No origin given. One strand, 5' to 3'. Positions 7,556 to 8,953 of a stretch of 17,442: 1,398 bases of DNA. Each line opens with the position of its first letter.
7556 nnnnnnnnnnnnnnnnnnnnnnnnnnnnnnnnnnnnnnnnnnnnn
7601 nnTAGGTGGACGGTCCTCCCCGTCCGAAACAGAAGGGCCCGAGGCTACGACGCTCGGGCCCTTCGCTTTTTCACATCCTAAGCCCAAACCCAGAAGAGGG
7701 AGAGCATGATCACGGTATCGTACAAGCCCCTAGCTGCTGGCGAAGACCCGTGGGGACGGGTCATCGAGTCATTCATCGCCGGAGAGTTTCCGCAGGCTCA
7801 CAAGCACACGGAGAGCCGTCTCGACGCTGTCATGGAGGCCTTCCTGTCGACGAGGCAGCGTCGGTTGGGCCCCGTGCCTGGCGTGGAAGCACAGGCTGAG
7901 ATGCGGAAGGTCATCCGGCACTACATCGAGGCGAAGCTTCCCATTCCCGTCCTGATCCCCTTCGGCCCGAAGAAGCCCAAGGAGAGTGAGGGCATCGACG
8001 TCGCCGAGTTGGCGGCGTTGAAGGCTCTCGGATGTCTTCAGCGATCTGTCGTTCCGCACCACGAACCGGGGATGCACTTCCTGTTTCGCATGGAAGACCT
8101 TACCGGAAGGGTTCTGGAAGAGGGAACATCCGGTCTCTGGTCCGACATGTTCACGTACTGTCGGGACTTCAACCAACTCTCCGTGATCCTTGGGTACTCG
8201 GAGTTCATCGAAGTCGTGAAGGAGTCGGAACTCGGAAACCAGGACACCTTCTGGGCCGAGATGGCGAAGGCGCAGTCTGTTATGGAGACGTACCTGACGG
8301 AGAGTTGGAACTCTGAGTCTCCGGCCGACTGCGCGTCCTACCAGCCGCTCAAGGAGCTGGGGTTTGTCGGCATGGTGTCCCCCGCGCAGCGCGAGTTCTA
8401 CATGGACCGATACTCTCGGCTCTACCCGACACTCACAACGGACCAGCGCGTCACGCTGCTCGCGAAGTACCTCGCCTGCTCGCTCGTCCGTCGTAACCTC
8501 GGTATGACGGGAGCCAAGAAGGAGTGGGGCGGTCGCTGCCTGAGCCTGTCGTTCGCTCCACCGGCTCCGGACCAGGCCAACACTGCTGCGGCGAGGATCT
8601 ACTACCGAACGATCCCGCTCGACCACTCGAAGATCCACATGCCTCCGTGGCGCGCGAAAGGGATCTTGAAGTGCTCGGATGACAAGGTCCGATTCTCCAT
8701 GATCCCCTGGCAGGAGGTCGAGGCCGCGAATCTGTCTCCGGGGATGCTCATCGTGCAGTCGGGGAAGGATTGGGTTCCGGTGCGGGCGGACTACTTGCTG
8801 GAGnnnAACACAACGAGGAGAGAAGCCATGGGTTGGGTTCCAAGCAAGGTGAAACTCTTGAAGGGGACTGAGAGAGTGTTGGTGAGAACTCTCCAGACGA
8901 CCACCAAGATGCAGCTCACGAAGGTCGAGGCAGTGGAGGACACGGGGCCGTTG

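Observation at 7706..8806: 366-aa protein with tentative DIT1/PvcA (isonitrile synthase) motifs and no oxygenase partner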

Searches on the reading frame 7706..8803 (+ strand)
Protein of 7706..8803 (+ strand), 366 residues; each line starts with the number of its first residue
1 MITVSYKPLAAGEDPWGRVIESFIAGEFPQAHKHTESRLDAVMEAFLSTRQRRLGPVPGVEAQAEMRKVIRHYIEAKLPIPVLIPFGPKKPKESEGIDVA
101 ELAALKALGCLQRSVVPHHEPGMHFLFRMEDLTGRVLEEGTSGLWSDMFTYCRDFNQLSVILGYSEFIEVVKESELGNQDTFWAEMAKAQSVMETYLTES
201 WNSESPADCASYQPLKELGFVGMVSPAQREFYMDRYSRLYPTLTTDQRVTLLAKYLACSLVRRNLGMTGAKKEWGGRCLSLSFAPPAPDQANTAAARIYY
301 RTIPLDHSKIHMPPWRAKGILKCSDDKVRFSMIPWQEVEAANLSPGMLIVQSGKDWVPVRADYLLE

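Call 4: search_protein_families(library=pfam, proteins=[window:7706-8803:+], max_evalue=1)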
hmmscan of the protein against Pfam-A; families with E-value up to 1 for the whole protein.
window:7706-8803:+ (366 aa): 0 families

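Call 5: search_protein_families(library=phrogs, proteins=[window:7706-8803:+], max_evalue=0.01)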
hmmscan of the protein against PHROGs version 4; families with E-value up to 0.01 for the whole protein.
window:7706-8803:+ (366 aa): 0 families

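Call 6: search_solved_structures(query=window:7706-8803:+, max_evalue=10, show_alignments=2)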
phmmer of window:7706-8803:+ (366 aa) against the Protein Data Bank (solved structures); distinct sequences matched with E-value up to 10: 1.
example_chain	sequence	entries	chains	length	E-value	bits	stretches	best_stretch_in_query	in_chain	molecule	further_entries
3r5g_A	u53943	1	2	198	0.8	11.9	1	239-324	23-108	CyaB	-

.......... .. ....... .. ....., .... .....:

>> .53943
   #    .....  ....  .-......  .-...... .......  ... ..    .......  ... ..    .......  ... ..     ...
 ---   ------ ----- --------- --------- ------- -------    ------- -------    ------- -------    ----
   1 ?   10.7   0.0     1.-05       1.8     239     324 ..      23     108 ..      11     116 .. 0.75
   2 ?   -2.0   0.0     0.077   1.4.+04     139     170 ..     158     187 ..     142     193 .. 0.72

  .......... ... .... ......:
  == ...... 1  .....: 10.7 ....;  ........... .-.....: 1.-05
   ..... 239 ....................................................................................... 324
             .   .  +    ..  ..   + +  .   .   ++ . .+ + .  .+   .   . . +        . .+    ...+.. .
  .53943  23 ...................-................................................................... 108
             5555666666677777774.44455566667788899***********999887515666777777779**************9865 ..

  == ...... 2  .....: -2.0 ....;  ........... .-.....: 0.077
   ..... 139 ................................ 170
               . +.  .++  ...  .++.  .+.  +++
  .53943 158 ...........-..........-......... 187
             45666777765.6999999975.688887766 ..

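Call 8: find_homologous_proteins(query=window:7706-8803:+)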
Query window:7706-8803:+ (366 aa): 7 proteins with E <= 0.001 among 3383 candidates.
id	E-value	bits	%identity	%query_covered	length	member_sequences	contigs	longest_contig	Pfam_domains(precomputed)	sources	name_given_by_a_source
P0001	3.8e-224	762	90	100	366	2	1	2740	-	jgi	jgi:hypothetical protein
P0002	1.9e-103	364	46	99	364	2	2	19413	-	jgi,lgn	jgi:hypothetical protein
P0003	1.3e-100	355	46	99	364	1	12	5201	-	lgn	-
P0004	7.6e-94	333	46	99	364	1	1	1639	-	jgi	jgi:hypothetical protein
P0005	3.9e-50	189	35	96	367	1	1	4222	-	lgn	-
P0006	4.1e-47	179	33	97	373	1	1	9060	-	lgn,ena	-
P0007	2.3e-46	177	33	97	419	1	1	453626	-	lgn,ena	-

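Call 12: search_solved_structures(query=A1, max_evalue=10, show_alignments=3)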
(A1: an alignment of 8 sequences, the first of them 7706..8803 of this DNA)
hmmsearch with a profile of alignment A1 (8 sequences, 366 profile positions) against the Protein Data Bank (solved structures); distinct sequences matched with E-value up to 10: 5.
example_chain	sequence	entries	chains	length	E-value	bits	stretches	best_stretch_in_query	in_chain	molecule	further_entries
9dhm_A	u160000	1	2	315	0.00043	22.4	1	69-187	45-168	L-tyrosine/L-tryptophan isonitrile synthase family protein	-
9dh4_A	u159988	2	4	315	0.00049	22.2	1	69-186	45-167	L-tyrosine/L-tryptophan isonitrile synthase family protein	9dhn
3e59_A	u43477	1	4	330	0.075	15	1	69-127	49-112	Pyoverdine biosynthesis protein PvcA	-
2pyb_A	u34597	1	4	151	0.16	14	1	107-221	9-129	Neutrophil activating protein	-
1f1r_A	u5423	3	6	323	0.17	13.8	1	72-153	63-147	HOMOPROTOCATECHUATE 2,3-DIOXYGENASE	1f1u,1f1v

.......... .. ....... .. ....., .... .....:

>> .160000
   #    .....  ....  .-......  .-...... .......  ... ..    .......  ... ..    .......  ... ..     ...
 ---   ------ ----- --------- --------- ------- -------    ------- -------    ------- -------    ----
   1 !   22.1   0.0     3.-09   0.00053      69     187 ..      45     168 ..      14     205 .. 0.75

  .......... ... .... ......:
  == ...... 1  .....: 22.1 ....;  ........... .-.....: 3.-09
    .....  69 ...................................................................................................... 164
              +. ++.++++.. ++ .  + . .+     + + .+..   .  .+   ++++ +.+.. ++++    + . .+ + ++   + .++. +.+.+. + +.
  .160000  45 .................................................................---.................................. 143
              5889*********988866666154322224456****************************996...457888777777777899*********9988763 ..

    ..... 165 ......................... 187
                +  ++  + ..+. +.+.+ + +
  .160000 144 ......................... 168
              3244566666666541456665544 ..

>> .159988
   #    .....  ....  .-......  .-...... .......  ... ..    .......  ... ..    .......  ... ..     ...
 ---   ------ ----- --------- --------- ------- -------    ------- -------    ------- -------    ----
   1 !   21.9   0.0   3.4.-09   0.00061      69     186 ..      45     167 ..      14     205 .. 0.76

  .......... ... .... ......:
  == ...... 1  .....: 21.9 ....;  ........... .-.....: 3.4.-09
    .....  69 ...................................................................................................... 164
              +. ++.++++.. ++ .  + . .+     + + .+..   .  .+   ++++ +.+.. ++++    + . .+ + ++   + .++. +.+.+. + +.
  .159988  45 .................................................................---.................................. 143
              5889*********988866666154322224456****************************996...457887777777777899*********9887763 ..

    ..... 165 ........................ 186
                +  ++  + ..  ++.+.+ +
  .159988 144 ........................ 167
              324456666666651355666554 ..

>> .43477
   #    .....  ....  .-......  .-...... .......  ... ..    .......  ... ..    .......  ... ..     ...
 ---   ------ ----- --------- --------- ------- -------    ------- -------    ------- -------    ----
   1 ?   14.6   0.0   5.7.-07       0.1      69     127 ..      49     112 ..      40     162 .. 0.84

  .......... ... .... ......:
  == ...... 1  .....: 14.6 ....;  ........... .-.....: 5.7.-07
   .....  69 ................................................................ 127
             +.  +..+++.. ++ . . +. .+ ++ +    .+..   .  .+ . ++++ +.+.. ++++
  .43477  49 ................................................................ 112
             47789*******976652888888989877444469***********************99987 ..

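Call 16: search_protein_families(library=pfam, alignment_id=A1, max_evalue=10)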
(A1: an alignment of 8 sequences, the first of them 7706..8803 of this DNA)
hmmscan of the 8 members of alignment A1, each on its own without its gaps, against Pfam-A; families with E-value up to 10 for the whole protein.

A. member 1, window:7706-8803:+ (366 aa): 0 families

B. families by the number of members that match (of 8 scanned): 3 families
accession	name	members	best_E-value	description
PF05141.17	DIT1_PvcA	6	9.7e-05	Pyoverdine/dityrosine biosynthesis protein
PF11539.13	DUF3228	1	0.021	Protein of unknown function (DUF3228)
PF09011.16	HMG_box_2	1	0.089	HMG-box domain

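Call 17: search_protein_families(library=pfam, proteins=[P0001, P0002, P0003, P0004, P0005, P0006, P0007], max_evalue=10)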
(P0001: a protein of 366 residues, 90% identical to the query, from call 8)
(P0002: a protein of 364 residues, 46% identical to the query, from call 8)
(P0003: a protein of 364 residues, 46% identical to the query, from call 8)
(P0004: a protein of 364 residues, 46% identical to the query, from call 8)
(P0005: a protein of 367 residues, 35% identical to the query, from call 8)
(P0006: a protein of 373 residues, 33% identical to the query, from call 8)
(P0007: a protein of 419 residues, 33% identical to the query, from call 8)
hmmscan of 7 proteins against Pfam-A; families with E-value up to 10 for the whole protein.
P0001 (366 aa): 0 families

P0002 (364 aa): 1 family
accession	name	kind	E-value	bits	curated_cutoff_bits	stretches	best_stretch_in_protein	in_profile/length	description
PF05141.17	DIT1_PvcA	-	0.002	18.1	26.4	1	93-193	29-121/273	Pyoverdine/dityrosine biosynthesis protein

P0003 (364 aa): 1 family
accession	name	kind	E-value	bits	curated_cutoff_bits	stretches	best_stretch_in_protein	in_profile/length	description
PF05141.17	DIT1_PvcA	-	0.21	11.5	26.4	1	93-127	29-63/273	Pyoverdine/dityrosine biosynthesis protein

P0004 (364 aa): 1 family
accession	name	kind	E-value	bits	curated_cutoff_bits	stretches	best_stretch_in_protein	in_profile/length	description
PF05141.17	DIT1_PvcA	-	0.15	12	26.4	1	71-191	3-121/273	Pyoverdine/dityrosine biosynthesis protein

P0005 (367 aa): 1 family
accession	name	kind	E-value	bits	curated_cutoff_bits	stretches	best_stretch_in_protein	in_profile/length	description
PF05141.17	DIT1_PvcA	-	0.054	13.4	26.4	1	92-123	32-63/273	Pyoverdine/dityrosine biosynthesis protein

P0006 (373 aa): 2 families
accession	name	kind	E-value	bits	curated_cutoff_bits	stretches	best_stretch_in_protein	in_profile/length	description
PF05141.17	DIT1_PvcA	-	0.011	15.6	26.4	1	90-165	30-113/273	Pyoverdine/dityrosine biosynthesis protein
PF09011.16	HMG_box_2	-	0.089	13.9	22.4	1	194-238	14-56/72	HMG-box domain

P0007 (419 aa): 2 families
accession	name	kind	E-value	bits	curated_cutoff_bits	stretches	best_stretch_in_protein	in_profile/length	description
PF05141.17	DIT1_PvcA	-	9.7e-05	22.4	26.4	1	137-213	26-98/273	Pyoverdine/dityrosine biosynthesis protein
PF11539.13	DUF3228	-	0.021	14.8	25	1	164-254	10-98/194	Protein of unknown function (DUF3228)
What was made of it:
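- On DIT1_PvcA isonitrile synthases (PF05141): Close relatives score 11.5-22.4 bits on profile positions 3-121 only (call 17).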

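Call 19: predict_structure(alignment_id=A1)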
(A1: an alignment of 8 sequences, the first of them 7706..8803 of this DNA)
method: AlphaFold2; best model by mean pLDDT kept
length: 366 residues; sequences in the alignment: 8
mean_pLDDT: 70.7   pTM: 0.68
mean pLDDT of the five models: 70.7, 68.6, 64.9, 63.1, 62.5
residues with pLDDT >= 90: 21; 70-90: 204; 50-70: 86; < 50: 55
segments of 3 or more residues with pLDDT < 50: 50-56, 88-95, 131-135, 283-316
pLDDT, mean of each block of 10 residues (from residue 1): 64 64 67 74 74 51 75 91 63 57 77 87 80 51 70 85 88 66 87 91 83 83 72 67 84 78 70 72 38 34 34 49 81 67 84 85 83
secondary structure, 60 per line:
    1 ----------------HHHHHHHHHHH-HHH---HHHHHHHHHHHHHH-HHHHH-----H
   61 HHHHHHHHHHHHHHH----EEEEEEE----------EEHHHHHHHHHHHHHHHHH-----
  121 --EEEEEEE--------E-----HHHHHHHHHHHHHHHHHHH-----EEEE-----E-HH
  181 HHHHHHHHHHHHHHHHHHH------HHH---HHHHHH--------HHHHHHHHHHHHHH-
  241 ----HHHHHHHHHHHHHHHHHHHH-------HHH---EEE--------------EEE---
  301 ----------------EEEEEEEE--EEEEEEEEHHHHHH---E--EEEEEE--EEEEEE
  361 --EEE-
elements in order: H17-27 H35-48 H50-54 H60-75 E80-86 H99-115 E123-129 H144-162 E168-171 H179-199 H212-217 H226-239 H245-264 E278-280 E295-297 E317-324 E327-334 H335-340 E347-352 E355-360 E363-365
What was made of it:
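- Tried and rejected: The first AF2 model, built from 8 sequences, was mediocre (pLDDT 70.7, call 19).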

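Call 20: find_encoding_contigs(protein=P0007, flank=10000, max_places=3)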
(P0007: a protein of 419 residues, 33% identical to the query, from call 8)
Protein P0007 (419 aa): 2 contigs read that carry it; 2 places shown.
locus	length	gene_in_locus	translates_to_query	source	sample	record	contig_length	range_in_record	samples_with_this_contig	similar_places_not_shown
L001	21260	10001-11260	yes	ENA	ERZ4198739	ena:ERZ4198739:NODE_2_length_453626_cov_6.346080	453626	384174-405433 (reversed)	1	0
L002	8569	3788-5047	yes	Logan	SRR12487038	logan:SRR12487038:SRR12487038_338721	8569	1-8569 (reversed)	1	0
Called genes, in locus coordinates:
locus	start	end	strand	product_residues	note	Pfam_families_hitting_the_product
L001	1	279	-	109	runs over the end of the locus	PF20242:Emfourin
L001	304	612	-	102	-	-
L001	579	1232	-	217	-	-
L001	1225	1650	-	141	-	-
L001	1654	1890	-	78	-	-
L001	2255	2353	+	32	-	-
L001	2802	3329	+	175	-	-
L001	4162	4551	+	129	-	-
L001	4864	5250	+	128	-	-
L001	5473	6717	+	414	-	-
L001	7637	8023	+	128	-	-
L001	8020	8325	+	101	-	-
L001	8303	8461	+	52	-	-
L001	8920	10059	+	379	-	-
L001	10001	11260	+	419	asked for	-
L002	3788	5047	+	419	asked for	-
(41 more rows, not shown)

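Call 21: find_encoding_contigs(protein=P0002, flank=10000, max_places=3)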
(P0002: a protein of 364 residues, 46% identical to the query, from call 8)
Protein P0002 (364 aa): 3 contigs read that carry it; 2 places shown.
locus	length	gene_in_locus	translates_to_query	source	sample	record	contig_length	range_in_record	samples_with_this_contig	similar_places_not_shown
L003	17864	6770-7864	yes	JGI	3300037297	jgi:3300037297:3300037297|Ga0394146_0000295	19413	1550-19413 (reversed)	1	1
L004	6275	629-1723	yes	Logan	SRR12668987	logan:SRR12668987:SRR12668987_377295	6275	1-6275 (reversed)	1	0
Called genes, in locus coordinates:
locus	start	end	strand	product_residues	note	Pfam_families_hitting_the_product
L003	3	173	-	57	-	?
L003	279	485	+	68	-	-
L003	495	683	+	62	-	-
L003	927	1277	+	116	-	-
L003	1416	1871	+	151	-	-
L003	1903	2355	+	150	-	PF20530:DUF6745 (faint)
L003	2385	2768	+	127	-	-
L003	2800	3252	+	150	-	PF20530:DUF6745 (faint)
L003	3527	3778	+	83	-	-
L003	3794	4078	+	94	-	-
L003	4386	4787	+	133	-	-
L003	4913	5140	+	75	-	-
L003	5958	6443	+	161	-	PF13679:Methyltransf_32 (faint)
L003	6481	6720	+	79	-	-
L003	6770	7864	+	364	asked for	-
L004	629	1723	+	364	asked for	-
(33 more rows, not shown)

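Call 23: search_protein_representatives(alignment_id=A1)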
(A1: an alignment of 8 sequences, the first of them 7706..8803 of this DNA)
Query: 8 sequences, 366 profile positions. Proteins with E-value up to 0.001 (for the whole library): 646; up to 1e-10: 523; up to 1e-30: 376. The best 150 are listed.
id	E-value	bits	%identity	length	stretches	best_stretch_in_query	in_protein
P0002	1.5e-171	586.6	-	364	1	1-365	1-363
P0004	1.8e-160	550.2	-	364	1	1-364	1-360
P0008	1.1e-108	379.7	-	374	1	9-365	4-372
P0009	1.4e-108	379.3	-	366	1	13-365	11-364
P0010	2.4e-108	378.6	-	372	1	11-365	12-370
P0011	4.7e-108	377.7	-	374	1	11-365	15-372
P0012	5.6e-108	377.4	-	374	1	9-365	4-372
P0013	9.8e-107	373.3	-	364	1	11-364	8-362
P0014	7.2e-106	370.5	-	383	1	10-364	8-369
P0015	8.2e-105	367.0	-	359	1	10-365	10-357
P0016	1.1e-104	366.5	-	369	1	11-365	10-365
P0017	3.6e-104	364.9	-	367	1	11-365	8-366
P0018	9.0e-104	363.6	-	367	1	6-365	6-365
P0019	1.5e-103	362.8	-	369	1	11-365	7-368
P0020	3.2e-103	361.7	-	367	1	11-365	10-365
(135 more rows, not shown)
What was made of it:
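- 7706..8806 (+): Gene for the 366-aa PvcA-fold protein, a member of a phage-restricted sister family of DIT1/PvcA isonitrile synthases. 646 relatives among 50%-identity representatives (call 23).
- Hundreds of full-length homologues exist for the + frame product (call 23).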

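Call 32: search_solved_structures(query=A2, max_evalue=1, show_alignments=3)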
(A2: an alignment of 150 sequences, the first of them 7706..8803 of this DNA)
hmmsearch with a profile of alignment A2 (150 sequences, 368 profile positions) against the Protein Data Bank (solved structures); distinct sequences matched with E-value up to 1: 3.
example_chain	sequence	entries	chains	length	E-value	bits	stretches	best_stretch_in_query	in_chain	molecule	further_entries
9dh4_A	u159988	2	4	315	1.1e-06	31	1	67-175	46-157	L-tyrosine/L-tryptophan isonitrile synthase family protein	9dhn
9dhm_A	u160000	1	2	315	1.3e-06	30.8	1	67-163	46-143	L-tyrosine/L-tryptophan isonitrile synthase family protein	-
3e59_A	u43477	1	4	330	5.1e-06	28.8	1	67-163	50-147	Pyoverdine biosynthesis protein PvcA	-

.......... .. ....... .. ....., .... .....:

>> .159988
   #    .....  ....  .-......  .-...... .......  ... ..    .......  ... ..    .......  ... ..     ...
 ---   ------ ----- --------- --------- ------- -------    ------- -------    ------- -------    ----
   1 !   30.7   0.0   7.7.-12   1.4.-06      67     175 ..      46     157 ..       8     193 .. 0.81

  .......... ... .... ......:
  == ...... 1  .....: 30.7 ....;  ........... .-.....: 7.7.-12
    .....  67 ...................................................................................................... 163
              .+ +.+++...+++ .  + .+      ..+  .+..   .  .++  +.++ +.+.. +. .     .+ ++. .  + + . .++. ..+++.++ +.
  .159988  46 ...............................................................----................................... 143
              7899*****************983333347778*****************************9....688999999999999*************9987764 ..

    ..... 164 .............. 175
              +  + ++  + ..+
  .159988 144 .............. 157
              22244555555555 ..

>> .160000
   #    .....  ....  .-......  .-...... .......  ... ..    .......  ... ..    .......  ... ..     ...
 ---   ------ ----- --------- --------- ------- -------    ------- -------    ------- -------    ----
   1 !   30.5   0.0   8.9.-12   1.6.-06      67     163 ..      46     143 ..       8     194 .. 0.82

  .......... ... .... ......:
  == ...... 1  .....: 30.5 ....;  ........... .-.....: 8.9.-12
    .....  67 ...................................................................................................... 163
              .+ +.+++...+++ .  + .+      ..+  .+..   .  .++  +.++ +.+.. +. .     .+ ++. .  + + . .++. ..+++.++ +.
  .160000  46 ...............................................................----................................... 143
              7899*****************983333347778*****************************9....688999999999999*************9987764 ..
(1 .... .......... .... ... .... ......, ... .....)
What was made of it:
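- On DIT1_PvcA isonitrile synthases (PF05141): The A2 profile hits only isonitrile synthases in the PDB, at E 1e-6 (call 32).
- The A2 profile against the PDB returns only isonitrile synthases: 9dh4 at 1.1e-6, 9dhm at 1.3e-6 and PvcA 3e59 at 5.1e-6 (call 32).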

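Call 40: find_encoding_contigs(protein=window:7706-8803:+, flank=10000, max_places=3)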
Protein window:7706-8803:+ (366 aa): 2 contigs read that carry it; 1 place shown.
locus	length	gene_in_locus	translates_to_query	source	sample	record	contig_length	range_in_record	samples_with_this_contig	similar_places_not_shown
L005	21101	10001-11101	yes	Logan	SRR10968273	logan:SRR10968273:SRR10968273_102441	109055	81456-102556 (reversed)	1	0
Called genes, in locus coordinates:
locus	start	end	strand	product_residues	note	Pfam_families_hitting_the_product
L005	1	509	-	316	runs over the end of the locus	-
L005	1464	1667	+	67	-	PF13560:HTH_31, PF12844:HTH_19 (weak), PF01381:HTH_3, PF13443:HTH_26 (weak)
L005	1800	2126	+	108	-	-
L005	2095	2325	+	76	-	PF20600:ExoX-like_C (faint)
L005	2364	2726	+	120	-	-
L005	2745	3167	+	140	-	PF19715:DUF6210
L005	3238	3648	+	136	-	PF14081:DUF4262 (weak)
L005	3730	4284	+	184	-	-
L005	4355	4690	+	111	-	-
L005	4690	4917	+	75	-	-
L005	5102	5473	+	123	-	-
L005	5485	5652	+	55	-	-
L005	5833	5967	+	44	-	-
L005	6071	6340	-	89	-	-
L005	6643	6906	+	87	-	-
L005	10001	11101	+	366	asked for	-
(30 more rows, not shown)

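Call 41: find_related_loci(query=A2, collection=viral_contigs, flank=6000)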
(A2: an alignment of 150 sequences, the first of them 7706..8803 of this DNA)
Query A2 (366 aa) in viral_contigs; peptide patterns used: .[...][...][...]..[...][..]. (x = any residue, [..] = any of these).
34 stretches matched a pattern; 14 encode a relative of the query (tblastn E <= 1e-3); 14 distinct loci.
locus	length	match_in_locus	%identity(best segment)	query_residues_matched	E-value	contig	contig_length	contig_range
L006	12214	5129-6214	36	1-364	9e-68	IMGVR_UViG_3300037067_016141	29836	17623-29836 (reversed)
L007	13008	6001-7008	35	20-363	8e-64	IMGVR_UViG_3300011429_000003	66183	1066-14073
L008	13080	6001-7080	33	13-365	1e-62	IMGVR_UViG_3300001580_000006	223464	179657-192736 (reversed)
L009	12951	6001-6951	35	12-327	4e-56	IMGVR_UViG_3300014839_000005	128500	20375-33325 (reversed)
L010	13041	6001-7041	35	13-366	2e-54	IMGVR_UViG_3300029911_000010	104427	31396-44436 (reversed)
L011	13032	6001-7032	34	20-363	1e-53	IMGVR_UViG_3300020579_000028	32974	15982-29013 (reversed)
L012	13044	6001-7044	34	16-363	1e-52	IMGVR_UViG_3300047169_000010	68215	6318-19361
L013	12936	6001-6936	32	2-326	2e-50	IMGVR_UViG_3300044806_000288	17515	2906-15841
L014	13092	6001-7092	30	13-366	6e-49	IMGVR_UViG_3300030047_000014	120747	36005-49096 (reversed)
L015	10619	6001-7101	30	13-366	1e-44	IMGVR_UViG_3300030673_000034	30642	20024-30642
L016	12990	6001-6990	29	12-339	1e-41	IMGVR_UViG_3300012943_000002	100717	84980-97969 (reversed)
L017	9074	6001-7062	29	12-363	3e-39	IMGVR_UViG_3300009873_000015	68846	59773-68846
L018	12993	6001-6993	29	14-357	2e-33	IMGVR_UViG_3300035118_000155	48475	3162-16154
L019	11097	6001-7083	31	2-366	2e-41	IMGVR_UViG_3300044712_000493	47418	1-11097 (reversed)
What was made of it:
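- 14 IMG/VR contigs of 17-223 kb carry the family (call 41).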

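Call 44: find_homologous_proteins(query=A2, max_evalue=0.001)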
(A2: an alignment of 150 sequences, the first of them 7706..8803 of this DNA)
Query A2 (150 sequences) (366 aa, profile of the alignment): 39 proteins with E <= 0.001 among 8000 candidates.
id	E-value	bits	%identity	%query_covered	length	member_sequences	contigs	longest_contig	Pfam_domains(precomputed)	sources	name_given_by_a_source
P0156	2.7e-133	463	35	91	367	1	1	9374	-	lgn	-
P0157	7.8e-132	458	35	96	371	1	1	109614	-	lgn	-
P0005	3.4e-124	433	35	96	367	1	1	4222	-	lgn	-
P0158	2.5e-123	430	36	86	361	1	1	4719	-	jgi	jgi:hypothetical protein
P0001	5.1e-123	429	90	100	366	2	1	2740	-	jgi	jgi:hypothetical protein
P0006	4.5e-122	426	33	97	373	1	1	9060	-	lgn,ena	-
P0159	6.5e-122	425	32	100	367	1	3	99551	-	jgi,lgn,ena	-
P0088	7.1e-122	425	28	97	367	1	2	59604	-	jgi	jgi:hypothetical protein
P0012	1.9e-121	423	33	98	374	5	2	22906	-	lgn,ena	-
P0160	2.4e-120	420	28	97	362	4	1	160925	-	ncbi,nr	ncbi:MAG: hypothetical protein PHF86_01655 [Candidatus Nanoarchaeia archaeon]|nr:hypothetical protei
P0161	2.7e-120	420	32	97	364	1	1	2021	-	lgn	-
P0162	4.3e-120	419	31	98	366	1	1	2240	-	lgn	-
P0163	1.8e-119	417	29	96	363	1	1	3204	-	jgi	jgi:hypothetical protein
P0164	4.8e-118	412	32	97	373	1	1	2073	-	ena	-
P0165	5.0e-118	412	26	96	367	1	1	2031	-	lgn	-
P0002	8.0e-115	402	46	99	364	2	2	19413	-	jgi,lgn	jgi:hypothetical protein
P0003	4.2e-114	399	46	99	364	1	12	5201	-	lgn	-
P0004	8.8e-112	392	46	99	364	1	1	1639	-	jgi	jgi:hypothetical protein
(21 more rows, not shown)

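Call 45: find_encoding_contigs(protein=P0160, flank=8000, max_places=1)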
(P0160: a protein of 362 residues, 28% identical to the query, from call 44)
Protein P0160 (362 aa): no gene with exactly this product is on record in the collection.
